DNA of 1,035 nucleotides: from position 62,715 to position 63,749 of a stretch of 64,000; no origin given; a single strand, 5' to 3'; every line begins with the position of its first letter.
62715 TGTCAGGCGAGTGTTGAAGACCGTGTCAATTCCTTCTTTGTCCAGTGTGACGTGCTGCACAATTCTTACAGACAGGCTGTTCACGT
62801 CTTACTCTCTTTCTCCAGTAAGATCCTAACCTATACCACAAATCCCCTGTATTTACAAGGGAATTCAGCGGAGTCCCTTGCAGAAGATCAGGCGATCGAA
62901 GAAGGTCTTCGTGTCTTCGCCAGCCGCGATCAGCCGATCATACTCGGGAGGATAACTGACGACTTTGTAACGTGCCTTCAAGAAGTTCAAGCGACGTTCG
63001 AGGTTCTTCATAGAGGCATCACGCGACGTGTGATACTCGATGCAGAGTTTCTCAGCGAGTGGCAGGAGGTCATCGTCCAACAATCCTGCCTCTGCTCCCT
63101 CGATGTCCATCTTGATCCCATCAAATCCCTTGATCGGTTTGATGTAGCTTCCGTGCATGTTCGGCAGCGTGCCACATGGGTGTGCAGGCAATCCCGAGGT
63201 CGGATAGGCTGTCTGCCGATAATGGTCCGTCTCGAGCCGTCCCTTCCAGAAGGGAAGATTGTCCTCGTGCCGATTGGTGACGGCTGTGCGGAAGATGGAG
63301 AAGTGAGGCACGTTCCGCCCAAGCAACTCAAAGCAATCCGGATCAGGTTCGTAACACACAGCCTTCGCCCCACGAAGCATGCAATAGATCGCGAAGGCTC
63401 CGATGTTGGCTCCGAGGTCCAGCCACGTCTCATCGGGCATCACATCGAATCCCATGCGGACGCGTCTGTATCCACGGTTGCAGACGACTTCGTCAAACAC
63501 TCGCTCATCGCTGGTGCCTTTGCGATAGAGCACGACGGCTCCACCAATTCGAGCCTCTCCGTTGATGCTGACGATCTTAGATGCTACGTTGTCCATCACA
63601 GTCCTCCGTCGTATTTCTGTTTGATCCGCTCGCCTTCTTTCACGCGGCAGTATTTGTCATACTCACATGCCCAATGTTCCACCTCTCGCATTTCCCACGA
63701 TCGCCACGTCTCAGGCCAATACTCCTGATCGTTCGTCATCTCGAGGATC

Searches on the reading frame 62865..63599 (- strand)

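Call 76: search_protein_families(library=pfam, proteins=[window:62865-63599:-], max_evalue=0.05)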
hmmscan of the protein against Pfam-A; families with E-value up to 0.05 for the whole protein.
window:62865-63599:- (244 aa): 3 families
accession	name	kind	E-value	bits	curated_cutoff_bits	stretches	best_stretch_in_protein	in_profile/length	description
PF05050.19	Methyltransf_21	-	8.4e-06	26.4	22.7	1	61-195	1-154/173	Methyltransferase FkbM domain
PF02475.24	TRM5-TYW2_MTfase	-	0.005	17.3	28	1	45-97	26-80/164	TRM5/TYW2 methyltransferase domain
PF13489.12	Methyltransf_23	-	0.011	16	27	1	56-103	23-70/164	Methyltransferase domain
